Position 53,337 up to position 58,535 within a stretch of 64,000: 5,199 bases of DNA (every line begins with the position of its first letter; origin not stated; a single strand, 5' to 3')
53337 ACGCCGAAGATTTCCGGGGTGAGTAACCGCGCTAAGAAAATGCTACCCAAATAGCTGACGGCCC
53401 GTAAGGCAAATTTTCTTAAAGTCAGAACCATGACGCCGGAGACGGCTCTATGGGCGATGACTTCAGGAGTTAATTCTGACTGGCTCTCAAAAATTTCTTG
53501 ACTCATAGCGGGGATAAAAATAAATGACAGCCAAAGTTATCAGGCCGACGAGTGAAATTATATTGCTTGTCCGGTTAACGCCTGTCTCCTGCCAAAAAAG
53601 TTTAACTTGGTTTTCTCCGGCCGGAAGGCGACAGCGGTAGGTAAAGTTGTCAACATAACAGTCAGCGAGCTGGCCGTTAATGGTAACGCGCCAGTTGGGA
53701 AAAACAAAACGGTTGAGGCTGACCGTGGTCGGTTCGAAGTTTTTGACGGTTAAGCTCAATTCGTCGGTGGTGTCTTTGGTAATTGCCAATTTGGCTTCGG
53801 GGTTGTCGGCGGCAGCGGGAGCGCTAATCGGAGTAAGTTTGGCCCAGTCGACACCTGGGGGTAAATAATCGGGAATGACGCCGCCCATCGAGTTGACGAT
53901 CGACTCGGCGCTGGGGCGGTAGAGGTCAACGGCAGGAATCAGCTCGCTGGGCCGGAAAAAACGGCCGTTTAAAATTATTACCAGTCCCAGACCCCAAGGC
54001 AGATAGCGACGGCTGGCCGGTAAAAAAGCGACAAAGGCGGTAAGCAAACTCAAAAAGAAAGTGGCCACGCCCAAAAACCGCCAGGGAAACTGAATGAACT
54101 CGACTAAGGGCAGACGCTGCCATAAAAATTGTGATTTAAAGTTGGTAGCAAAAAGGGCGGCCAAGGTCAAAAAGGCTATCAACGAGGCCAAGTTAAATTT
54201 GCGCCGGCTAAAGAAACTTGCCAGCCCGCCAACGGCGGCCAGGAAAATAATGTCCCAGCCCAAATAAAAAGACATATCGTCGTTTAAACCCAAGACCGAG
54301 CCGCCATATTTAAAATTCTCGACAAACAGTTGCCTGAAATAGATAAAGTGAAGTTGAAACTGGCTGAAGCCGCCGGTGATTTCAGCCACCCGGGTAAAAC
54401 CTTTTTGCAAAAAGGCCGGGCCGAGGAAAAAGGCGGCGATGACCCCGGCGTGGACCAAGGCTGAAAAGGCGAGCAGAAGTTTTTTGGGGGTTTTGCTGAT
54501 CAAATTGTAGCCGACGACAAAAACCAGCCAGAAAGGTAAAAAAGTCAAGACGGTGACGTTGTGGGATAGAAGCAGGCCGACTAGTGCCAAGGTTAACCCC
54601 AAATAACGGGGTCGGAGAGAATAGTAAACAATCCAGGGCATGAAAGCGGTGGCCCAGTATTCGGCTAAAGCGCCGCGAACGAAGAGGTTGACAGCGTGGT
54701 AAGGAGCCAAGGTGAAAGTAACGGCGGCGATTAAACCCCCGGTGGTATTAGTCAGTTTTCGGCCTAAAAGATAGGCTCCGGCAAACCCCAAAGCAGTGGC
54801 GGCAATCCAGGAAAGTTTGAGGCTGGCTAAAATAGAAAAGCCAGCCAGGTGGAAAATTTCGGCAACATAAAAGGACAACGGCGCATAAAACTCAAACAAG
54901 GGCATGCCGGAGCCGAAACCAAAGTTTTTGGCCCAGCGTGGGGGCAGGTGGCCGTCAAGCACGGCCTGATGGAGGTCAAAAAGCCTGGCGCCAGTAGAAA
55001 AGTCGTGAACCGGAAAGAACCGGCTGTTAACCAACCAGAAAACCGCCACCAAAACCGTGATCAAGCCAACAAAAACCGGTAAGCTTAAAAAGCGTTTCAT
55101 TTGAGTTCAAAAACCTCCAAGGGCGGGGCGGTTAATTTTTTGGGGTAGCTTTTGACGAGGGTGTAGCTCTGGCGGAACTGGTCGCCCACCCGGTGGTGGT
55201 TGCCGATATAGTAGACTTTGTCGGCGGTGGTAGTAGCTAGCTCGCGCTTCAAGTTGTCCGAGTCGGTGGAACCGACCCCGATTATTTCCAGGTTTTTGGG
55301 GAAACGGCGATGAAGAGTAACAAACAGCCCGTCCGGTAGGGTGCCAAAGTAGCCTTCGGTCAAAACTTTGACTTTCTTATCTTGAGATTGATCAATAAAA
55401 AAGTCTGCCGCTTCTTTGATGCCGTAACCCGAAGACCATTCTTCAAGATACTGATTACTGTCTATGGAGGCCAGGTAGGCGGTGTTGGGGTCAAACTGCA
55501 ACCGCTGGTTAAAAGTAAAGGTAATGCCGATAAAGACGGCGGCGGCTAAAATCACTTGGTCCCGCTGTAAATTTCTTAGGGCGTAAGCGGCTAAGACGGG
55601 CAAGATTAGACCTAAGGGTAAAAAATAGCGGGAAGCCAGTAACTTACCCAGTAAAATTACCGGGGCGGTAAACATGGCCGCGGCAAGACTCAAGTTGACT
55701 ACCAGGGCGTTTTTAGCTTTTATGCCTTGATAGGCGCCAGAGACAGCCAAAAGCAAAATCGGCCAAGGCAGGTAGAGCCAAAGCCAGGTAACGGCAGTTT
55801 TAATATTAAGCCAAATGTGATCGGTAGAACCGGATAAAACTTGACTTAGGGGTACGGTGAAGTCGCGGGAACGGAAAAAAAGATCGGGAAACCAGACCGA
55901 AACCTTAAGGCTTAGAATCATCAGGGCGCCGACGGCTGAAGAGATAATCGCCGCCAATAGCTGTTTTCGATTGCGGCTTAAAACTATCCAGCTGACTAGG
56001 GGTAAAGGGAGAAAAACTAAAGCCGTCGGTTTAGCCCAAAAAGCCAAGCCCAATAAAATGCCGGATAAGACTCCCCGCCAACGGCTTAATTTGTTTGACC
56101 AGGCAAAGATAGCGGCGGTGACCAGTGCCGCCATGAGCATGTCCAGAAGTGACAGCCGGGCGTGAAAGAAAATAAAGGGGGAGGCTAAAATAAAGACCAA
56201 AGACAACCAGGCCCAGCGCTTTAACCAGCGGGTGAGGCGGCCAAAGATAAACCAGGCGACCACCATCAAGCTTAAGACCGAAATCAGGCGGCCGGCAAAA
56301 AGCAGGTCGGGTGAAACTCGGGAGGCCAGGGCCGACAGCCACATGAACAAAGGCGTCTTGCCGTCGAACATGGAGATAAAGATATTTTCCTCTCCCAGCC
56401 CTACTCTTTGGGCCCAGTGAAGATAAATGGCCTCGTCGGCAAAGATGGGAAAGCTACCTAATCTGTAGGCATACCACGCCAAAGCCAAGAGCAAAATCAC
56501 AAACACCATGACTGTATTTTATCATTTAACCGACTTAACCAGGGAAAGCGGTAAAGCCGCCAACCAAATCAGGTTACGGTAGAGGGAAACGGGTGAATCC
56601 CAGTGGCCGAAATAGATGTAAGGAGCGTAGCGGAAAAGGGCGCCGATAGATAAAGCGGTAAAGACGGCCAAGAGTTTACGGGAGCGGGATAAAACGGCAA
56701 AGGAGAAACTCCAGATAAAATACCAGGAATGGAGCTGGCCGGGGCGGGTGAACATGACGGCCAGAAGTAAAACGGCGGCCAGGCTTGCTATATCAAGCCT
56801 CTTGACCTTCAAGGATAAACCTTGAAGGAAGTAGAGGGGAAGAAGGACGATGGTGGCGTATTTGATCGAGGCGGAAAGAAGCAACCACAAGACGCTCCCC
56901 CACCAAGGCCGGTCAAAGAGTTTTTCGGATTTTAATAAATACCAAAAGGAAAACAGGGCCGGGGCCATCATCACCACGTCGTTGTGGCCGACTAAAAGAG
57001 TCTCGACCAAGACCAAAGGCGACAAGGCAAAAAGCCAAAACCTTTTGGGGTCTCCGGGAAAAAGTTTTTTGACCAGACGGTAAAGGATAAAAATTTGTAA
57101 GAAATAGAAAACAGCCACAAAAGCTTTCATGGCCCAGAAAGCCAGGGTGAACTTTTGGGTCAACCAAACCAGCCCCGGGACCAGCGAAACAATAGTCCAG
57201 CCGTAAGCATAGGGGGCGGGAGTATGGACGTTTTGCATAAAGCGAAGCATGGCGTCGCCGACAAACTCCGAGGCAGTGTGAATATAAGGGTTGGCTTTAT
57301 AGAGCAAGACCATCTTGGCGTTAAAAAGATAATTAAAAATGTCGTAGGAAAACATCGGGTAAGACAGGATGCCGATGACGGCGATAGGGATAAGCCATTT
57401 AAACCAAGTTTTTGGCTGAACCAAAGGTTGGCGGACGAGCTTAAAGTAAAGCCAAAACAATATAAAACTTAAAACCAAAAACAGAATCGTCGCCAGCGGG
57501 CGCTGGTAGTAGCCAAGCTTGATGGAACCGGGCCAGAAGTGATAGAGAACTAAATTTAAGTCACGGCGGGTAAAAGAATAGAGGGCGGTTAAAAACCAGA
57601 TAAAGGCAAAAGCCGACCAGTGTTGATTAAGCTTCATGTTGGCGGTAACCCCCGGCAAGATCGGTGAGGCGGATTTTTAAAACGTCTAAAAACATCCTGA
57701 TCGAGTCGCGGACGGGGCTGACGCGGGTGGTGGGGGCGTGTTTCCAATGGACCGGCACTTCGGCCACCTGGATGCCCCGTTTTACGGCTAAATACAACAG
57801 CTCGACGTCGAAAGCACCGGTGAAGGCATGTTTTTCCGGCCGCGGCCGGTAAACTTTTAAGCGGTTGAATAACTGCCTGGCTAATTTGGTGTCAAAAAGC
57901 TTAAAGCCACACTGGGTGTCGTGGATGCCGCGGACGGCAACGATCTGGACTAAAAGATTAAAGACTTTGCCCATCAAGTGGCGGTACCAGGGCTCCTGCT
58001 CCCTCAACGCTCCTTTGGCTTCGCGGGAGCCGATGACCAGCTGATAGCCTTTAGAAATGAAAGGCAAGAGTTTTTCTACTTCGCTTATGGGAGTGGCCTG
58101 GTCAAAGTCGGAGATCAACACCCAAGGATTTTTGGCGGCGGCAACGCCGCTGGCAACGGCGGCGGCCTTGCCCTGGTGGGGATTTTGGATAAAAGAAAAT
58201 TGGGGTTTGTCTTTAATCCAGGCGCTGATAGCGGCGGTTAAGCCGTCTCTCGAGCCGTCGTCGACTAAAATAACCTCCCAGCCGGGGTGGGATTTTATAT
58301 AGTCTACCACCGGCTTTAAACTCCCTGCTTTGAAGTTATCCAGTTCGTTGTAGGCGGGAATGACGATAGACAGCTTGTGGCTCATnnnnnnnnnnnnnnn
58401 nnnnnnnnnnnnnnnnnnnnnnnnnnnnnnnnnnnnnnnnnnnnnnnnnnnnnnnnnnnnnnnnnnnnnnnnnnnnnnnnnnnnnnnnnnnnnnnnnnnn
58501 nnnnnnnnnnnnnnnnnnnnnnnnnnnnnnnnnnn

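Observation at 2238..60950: Unusually large expansion of PMT/ArnT-type GT-C glycosyltransferases with six Dpm1-like donors, but no OST, Wzy or initiating transferase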

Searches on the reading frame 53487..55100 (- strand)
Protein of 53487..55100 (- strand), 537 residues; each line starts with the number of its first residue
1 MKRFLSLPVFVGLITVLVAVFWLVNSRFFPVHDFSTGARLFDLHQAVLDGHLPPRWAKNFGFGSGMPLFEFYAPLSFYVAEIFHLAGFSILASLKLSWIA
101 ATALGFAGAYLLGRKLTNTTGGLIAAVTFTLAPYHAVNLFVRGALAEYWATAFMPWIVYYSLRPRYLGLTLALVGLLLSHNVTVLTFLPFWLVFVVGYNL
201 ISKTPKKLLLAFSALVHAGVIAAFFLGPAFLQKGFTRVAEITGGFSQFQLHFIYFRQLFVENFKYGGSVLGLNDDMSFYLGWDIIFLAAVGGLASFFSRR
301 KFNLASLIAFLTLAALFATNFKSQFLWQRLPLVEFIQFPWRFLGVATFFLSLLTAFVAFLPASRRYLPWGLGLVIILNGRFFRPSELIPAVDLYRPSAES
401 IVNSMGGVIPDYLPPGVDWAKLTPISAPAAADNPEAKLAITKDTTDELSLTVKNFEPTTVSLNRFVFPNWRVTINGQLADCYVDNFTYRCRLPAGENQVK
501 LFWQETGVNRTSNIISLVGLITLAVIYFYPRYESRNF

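Call 10: search_protein_families(library=pfam, max_evalue=0.01, proteins=[window:53487-55100:-])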
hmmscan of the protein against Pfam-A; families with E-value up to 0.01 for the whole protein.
window:53487-55100:- (537 aa): 1 family
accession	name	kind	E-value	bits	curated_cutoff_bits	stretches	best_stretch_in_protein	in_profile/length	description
PF10131.15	PTPS_related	-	9.5e-08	31.4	26.4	1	69-378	1-301/621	6-pyruvoyl-tetrahydropterin synthase related domain; membrane protein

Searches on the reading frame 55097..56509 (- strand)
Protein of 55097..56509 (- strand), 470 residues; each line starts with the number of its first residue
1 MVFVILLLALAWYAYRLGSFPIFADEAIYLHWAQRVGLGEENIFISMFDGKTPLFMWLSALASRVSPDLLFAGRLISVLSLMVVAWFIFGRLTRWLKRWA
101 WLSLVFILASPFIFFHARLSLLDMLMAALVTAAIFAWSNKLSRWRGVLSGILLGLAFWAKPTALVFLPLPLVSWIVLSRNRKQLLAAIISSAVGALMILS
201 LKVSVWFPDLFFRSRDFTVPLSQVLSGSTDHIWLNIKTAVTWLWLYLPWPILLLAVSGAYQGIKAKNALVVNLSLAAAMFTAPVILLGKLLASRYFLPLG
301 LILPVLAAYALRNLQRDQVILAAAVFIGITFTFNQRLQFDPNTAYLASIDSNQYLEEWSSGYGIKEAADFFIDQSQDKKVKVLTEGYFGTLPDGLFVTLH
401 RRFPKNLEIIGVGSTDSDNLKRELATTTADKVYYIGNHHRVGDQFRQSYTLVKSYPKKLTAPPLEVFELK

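Call 10: search_protein_families(library=pfam, max_evalue=0.01, proteins=[window:55097-56509:-])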
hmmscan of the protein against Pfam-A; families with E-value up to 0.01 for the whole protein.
window:55097-56509:- (470 aa): 2 families
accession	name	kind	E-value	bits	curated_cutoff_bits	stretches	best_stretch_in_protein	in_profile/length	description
PF13231.12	PMT_2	-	5.8e-07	30.3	26.1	1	51-202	2-154/160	Dolichyl-phosphate-mannose-protein mannosyltransferase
PF09594.16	GT87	-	2.2e-05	24.8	25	1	55-282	7-232/237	Glycosyltransferase family 87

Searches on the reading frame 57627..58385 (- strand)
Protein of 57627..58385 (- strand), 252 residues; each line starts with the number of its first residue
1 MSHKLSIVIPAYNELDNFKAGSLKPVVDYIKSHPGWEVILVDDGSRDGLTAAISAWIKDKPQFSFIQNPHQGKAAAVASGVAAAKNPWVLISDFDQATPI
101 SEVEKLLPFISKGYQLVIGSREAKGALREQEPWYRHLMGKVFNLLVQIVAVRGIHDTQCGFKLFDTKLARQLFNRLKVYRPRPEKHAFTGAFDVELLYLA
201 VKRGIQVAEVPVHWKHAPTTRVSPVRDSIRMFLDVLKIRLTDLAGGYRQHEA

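Call 10: search_protein_families(library=pfam, max_evalue=0.01, proteins=[window:57627-58385:-])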
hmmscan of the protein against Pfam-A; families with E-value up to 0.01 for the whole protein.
window:57627-58385:- (252 aa): 3 families
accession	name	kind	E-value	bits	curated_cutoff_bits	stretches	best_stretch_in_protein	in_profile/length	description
PF00535.33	Glycos_transf_2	-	2.6e-25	89.7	23.3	1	6-173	1-168/168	Glycosyl transferase family 2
PF13641.12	Glyco_tranf_2_3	-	6.5e-06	26.8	27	1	4-212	2-206/230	Glycosyltransferase like family 2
PF10111.15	Glyco_tranf_2_2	-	0.009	16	27.3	0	6-110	1-106/276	Glycosyltransferase like family 2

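Call 38: search_protein_families(library=ncbifam, max_evalue=0.001, proteins=[window:57627-58385:-])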
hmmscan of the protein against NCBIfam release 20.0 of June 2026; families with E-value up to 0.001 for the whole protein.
window:57627-58385:- (252 aa): 13 families
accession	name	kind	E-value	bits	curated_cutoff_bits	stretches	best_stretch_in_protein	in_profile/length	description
NF041875.1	EPS_EpsD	equivalog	1.3e-14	54.3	370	1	5-135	1-129/325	exopolysaccharide biosynthesis glycosyltransferase EpsD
TIGR04182.1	glyco_TIGR04182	equivalog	1.9e-14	53.7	325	1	6-238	3-217/293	S-layer glycoprotein N-glycosyltransferase AglJ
NF007986.1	PRK10714.1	equivalog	1e-13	51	529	1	3-167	6-167/316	undecaprenyl-phosphate 4-deoxy-4-formamido-L-arabinose transferase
NF041391.1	DPhHxTase_Halo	equivalog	3.6e-13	49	375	1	36-236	25-206/213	dolichyl-phosphate hexose transferase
NF047588.1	GlcsyltransPgfSStrep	equivalog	1.1e-12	47.8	500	1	4-171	2-166/308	glycosyltransferase PgfS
TIGR03937.1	PgaC_IcaA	equivalog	2.5e-12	46.5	422.3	1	4-95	46-135/407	poly-beta-1,6-N-acetyl-D-glucosamine synthase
NF007482.0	PRK10073.1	equivalog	3.5e-10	39.4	423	1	3-107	6-107/334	glycosyltransferase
TIGR04283.1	glyco_like_mftF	equivalog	1.6e-07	31.1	182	1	5-110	1-97/221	TIGR04283 family arsenosugar biosynthesis glycosyltransferase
NF058614.1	PPMAGASynPpgS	equivalog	3.2e-07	30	370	1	7-175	4-168/226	polyprenyl-phospho-N-acetylgalactosaminyl synthase PpgS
NF047683.1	TeichurnBiosyTuaG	equivalog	2.3e-06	27.5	400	1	4-112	7-113/252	teichuronic acid biosynthesis protein TuaG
NF038302.1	EPS_HpsE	equivalog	2.7e-06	26.6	300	1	4-109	2-110/307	hormogonium polysaccharide biosynthesis glycosyltransferase HpsE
TIGR03965.1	mycofact_glyco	equivalog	0.00012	21.2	280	1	4-97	75-166/467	mycofactocin biosynthesis glycosyltransferase MftF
NF050050.1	ProtGlycPglI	equivalog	0.00018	21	500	1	4-120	3-118/306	GalNAc(5)-diNAcBac-PP-undecaprenol beta-1,3-glucosyltransferase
